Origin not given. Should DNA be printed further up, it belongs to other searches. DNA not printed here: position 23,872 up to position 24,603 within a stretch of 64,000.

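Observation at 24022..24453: CysE/LacA-type O-acetyltransferase at the end of the tail-fibre module, paired with a virion SGNH esterase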

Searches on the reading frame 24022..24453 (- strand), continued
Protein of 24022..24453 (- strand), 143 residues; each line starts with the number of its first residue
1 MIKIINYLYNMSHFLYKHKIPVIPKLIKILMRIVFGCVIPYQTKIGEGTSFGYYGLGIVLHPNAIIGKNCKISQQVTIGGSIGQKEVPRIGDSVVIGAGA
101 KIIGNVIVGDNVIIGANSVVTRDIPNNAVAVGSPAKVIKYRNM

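Call 96: search_protein_families(library=phrogs, proteins=[L025:836-3031:+, L025:4532-6505:+, L026:2244-3851:+, L026:5205-6602:+, L027:1613-2947:+, L027:3004-3873:+, L027:4838-5845:+, L058:859-2997:+, L058:3046-3681:+, L058:5196-6065:+], max_evalue=0.00001)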
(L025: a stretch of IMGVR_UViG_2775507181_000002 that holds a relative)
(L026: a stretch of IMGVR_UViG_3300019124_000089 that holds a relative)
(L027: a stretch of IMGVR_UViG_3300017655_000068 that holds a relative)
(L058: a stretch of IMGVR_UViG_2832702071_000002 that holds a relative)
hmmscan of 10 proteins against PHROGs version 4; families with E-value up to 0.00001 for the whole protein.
L025:836-3031:+ (731 aa): 0 families

L025:4532-6505:+ (657 aa): 10 families
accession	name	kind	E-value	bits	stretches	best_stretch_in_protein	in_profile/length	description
phrog_4311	-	head and packaging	3e-300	998.4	1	4-657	2-651/651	minor head protein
phrog_3475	-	tail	4e-28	99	1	12-357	404-732/841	minor tail protein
phrog_22322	-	tail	3.5e-27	96.1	1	6-349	14-351/562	tail protein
phrog_12312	-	head and packaging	1.8e-18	67.3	1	63-340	58-355/784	virion structural protein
phrog_3558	-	tail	5.4e-15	55.9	1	185-360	212-394/1047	tail protein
phrog_1067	-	head and packaging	7.8e-15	55.4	1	28-346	37-351/991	minor head protein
phrog_5555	-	tail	5.8e-14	52.4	1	22-350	26-354/788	tail protein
phrog_1775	-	head and packaging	2.9e-12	45.9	1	125-311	128-324/1609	minor head protein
phrog_4798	-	tail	8.5e-11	41.8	1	181-323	229-365/796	tail protein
phrog_588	-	tail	4e-07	29.7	0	138-220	155-251/955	tail fiber protein and host specificity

L026:2244-3851:+ (535 aa): 8 families
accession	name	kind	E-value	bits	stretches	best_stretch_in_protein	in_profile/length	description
phrog_7458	-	tail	2e-19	70.3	1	4-276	95-370/732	tail spike protein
phrog_2234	-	tail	7.7e-14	52.3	1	13-76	168-234/757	tail spike protein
phrog_14558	-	tail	6.7e-10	38.9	1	9-251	87-326/740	tail spike protein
phrog_17212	-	connector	3e-09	36.9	1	11-75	127-189/631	pre-neck appendage protein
phrog_14442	-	tail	2.2e-08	34.1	1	25-107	190-274/733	tail protein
phrog_31144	-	unknown function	1.6e-07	30.9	1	27-95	341-409/644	-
phrog_9707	-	tail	8.7e-07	28.9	1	22-86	177-241/667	tail protein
phrog_18522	-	tail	1.1e-06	28.2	1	22-71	168-215/612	tail protein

L026:5205-6602:+ (465 aa): 2 families
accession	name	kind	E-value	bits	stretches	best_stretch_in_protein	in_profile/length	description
phrog_3287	-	head and packaging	2.1e-11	44.4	1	89-359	83-391/524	virion structural protein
phrog_578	-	connector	7.8e-07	28.9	1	194-389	191-399/486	head closure Hc3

L027:1613-2947:+ (444 aa): 1 family
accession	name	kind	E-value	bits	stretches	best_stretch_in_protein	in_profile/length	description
phrog_14448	-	unknown function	3.4e-08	34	1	9-108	41-142/243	-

L027:3004-3873:+ (289 aa): 4 families
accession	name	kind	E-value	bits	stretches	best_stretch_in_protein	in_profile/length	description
phrog_14083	-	unknown function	1.7e-08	33.9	1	135-278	718-865/879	-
phrog_14008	-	unknown function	4.2e-08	33.8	1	46-275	33-225/234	-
phrog_13362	-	unknown function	3.5e-07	29.7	1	120-208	525-615/820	-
phrog_15881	-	tail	5.4e-06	26.5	0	138-273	393-539/554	tail protein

L027:4838-5845:+ (335 aa): 17 families
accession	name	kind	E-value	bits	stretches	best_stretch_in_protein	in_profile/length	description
phrog_1493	-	lysis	8.9e-63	213.8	2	4-253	6-312/394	endolysin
phrog_2649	-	lysis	2.1e-40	140.3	2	166-251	155-240/261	endolysin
phrog_1224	-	head and packaging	1.1e-32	114.8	2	185-251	3-69/438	endolysin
phrog_17214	-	lysis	3e-23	84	2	159-252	222-318/322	endolysin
phrog_1512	-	lysis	4.7e-23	83.7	2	161-256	152-252/314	endolysin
phrog_822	-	lysis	9.2e-21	75.6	1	32-167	25-164/215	amidase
phrog_880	-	lysis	1.9e-17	64.8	1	28-248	190-433/435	endolysin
phrog_6707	-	lysis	3.1e-15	56.8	1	187-248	180-244/311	endolysin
phrog_16428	-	lysis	1.8e-14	54.3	1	194-246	462-518/520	endolysin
phrog_17001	-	lysis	9.1e-12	46.1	1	233-311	20-90/265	endolysin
phrog_3088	-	lysis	1.2e-11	45.9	1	20-153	11-145/248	amidase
phrog_23452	-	unknown function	1.1e-10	42.8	0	262-330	49-121/135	-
phrog_9589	-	lysis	3e-09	38.2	0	167-251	184-273/281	endolysin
phrog_35436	-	lysis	2.6e-07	31.2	1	34-131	23-120/266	amidase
phrog_102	-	lysis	6.9e-07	30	0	186-246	11-78/369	endolysin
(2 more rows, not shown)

L058:859-2997:+ (712 aa): 8 families
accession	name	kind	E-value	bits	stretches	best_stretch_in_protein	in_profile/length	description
phrog_11541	-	unknown function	1.9e-60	206.1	1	124-712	208-826/832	-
phrog_5240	-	tail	6.1e-36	125.2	1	515-710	451-666/670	tail fiber protein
phrog_17240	-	unknown function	3.9e-32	112.2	2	561-710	564-709/821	-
phrog_38470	-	unknown function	9e-21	74.5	1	457-711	622-890/892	-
phrog_32221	-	unknown function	2.8e-16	60.1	1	76-296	198-422/475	-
phrog_14008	-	unknown function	1.5e-08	35.2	1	519-709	60-233/234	-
phrog_31952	-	unknown function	2e-06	28.7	1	141-213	38-108/289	-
phrog_11315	-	unknown function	9.1e-06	25.8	0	126-215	171-247/384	-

L058:3046-3681:+ (211 aa): 8 families
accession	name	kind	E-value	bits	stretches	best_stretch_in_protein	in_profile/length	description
phrog_5240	-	tail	1.6e-28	100.7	1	9-196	454-668/670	tail fiber protein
phrog_11541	-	unknown function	8.4e-17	61.8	1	7-196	605-826/832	-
phrog_17240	-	unknown function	6.4e-15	55.3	1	52-199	563-714/821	-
phrog_14008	-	unknown function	3.6e-11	43.8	1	12-191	62-231/234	-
phrog_14083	-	unknown function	3.4e-09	36.2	1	41-193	722-870/879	-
phrog_38470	-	unknown function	1.4e-07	30.8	1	8-190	675-885/892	-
phrog_6102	-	moron, auxiliary metabolic gene and host takeover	8.7e-07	29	1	40-200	76-231/442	lipase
phrog_17955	-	other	9.9e-07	29.1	1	39-197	38-200/373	esterase/lipase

L058:5196-6065:+ (289 aa): 11 families
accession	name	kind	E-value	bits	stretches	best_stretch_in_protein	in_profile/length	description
phrog_2649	-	lysis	5.3e-72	243.8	3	18-157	11-149/261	endolysin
phrog_15351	-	lysis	5e-44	151.8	1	7-171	7-172/289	endolysin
phrog_6523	-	lysis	6.7e-44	151.6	1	6-158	2-154/255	endolysin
phrog_5115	-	moron, auxiliary metabolic gene and host takeover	1.2e-34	120.9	1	8-135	5-122/283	ferredoxin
phrog_465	-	lysis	2e-23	84.1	1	34-163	66-194/292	endolysin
phrog_1493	-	lysis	7.5e-17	62.6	1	120-288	142-306/394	endolysin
phrog_1224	-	head and packaging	8.4e-14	52.7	1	228-287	5-64/438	endolysin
phrog_17214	-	lysis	1e-10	42.8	1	225-288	243-313/322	endolysin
phrog_1512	-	lysis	5.5e-09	37.4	1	118-285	119-240/314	endolysin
phrog_16428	-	lysis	8.9e-07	28.9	0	248-284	477-515/520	endolysin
phrog_23582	-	unknown function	8.4e-06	26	0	21-284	16-281/565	-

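Call 97: search_protein_families(library=pfam, proteins=[L058:3046-3681:+, L058:859-2997:+, L027:3004-3873:+, L027:1613-2947:+, L026:2244-3851:+, L025:836-3031:+, L057:3043-3918:+, L065:1412-3931:+, L073:1735-3867:+, L028:1118-2764:+], max_evalue=0.001)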
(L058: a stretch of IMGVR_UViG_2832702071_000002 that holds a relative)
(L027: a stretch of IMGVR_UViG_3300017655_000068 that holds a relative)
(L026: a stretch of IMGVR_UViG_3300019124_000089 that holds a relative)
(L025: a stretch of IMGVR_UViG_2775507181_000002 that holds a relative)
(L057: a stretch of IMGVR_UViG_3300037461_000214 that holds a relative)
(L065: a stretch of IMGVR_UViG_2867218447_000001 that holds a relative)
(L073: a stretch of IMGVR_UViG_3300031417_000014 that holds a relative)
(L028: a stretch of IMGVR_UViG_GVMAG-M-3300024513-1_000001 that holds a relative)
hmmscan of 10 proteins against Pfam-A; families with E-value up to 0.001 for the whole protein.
L058:3046-3681:+ (211 aa): 2 families
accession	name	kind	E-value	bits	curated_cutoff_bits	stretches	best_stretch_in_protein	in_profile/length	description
PF13472.12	Lipase_GDSL_2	-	5.4e-21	76.3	32.9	1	16-184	1-178/178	GDSL-like Lipase/Acylhydrolase family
PF00657.28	Lipase_GDSL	-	7.7e-16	59.3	23.6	1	16-189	3-208/208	GDSL-like Lipase/Acylhydrolase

L058:859-2997:+ (712 aa): 3 families
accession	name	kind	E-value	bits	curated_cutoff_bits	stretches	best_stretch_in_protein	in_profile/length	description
PF13472.12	Lipase_GDSL_2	-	1.1e-20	75.4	32.9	1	526-699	2-177/178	GDSL-like Lipase/Acylhydrolase family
PF00657.28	Lipase_GDSL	-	6.1e-13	49.8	23.6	1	550-705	46-208/208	GDSL-like Lipase/Acylhydrolase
PF16255.11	Lipase_GDSL_lke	-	0.00098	18.9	29.2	0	565-628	82-150/203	GDSL-like Lipase/Acylhydrolase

L027:3004-3873:+ (289 aa): 4 families
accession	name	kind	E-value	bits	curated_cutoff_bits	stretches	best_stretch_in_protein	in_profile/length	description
PF13472.12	Lipase_GDSL_2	-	1.3e-17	65.3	32.9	1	80-273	2-177/178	GDSL-like Lipase/Acylhydrolase family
PF00657.28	Lipase_GDSL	-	3e-12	47.5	23.6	1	79-276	3-205/208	GDSL-like Lipase/Acylhydrolase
PF04311.20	DUF459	-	1.2e-07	31.8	27.2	1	149-247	46-155/197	Protein of unknown function (DUF459)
PF06480.20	FtsH_ext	-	8.2e-05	23.2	25.5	1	54-107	23-67/103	FtsH Extracellular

L027:1613-2947:+ (444 aa): 0 families

L026:2244-3851:+ (535 aa): 1 family
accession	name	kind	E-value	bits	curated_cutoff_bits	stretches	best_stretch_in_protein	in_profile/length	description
PF12708.12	Pect-lyase_RHGA_epim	-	1.6e-16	61.2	27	1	28-142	2-108/213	Rhamnogalacturonase A/epimerase, pectate lyase-like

L025:836-3031:+ (731 aa): 0 families

L057:3043-3918:+ (291 aa): 1 family
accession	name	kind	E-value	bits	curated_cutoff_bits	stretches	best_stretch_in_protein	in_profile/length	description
PF01973.23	MptE-like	-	0.00013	22.2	34.6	1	93-223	23-168/171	6-hydroxymethylpterin diphosphokinase MptE-like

L065:1412-3931:+ (839 aa): 1 family
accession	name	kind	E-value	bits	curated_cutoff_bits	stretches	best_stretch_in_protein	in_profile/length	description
PF01391.23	Collagen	-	2.7e-07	30.7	27.2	1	190-229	9-48/60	Collagen triple helix repeat (20 copies)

L073:1735-3867:+ (710 aa): 0 families

L028:1118-2764:+ (548 aa): 4 families
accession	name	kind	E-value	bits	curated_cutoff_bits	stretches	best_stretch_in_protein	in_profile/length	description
PF01041.23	DegT_DnrJ_EryC1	-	5.5e-97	325.6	19.8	1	14-363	2-359/360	DegT/DnrJ/EryC1/StrS aminotransferase family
PF05523.17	FdtA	-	3.4e-10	40.3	23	1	404-516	24-128/131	WxcM-like, C-terminal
PF00266.25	Aminotran_5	-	5.4e-06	26.1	21.5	1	37-164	44-182/371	Aminotransferase class-V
PF01212.27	Beta_elim_lyase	-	5.1e-05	23.2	27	1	32-197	28-209/288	Beta-eliminating lyase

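Call 100: search_protein_families(library=pfam, alignment_id=A6, max_evalue=0.0001)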
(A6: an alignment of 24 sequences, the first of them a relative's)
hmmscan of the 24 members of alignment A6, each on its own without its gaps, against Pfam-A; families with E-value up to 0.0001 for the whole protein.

A. member 1, L025:836-3031:+ (731 aa): 0 families

B. families by the number of members that match (of 24 scanned): 14 families
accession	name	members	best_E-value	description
PF05853.18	BKACE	5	4e-64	beta-keto acid cleavage enzyme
PF13472.12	Lipase_GDSL_2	2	5.4e-21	GDSL-like Lipase/Acylhydrolase family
PF00657.28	Lipase_GDSL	2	7.7e-16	GDSL-like Lipase/Acylhydrolase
PF04860.17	Phage_portal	1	3e-72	Phage portal protein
PF01408.29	GFO_IDH_MocA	1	1.4e-28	Oxidoreductase family, NAD-binding Rossmann fold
PF05050.19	Methyltransf_21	1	1.6e-17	Methyltransferase FkbM domain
PF12708.12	Pect-lyase_RHGA_epim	1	1.6e-16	Rhamnogalacturonase A/epimerase, pectate lyase-like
PF22725.1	GFO_IDH_MocA_C3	1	1.1e-12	GFO/IDH/MocA C-terminal domain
PF13229.12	Beta_helix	1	8.3e-09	Right handed beta helix region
PF04311.20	DUF459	1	1.2e-07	Protein of unknown function (DUF459)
PF01391.23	Collagen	1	2.7e-07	Collagen triple helix repeat (20 copies)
PF00534.26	Glycos_transf_1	1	7.2e-07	Glycosyl transferases group 1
PF02894.22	GFO_IDH_MocA_C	1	2e-06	Oxidoreductase family, C-terminal alpha/beta domain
PF06480.20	FtsH_ext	1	8.2e-05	FtsH Extracellular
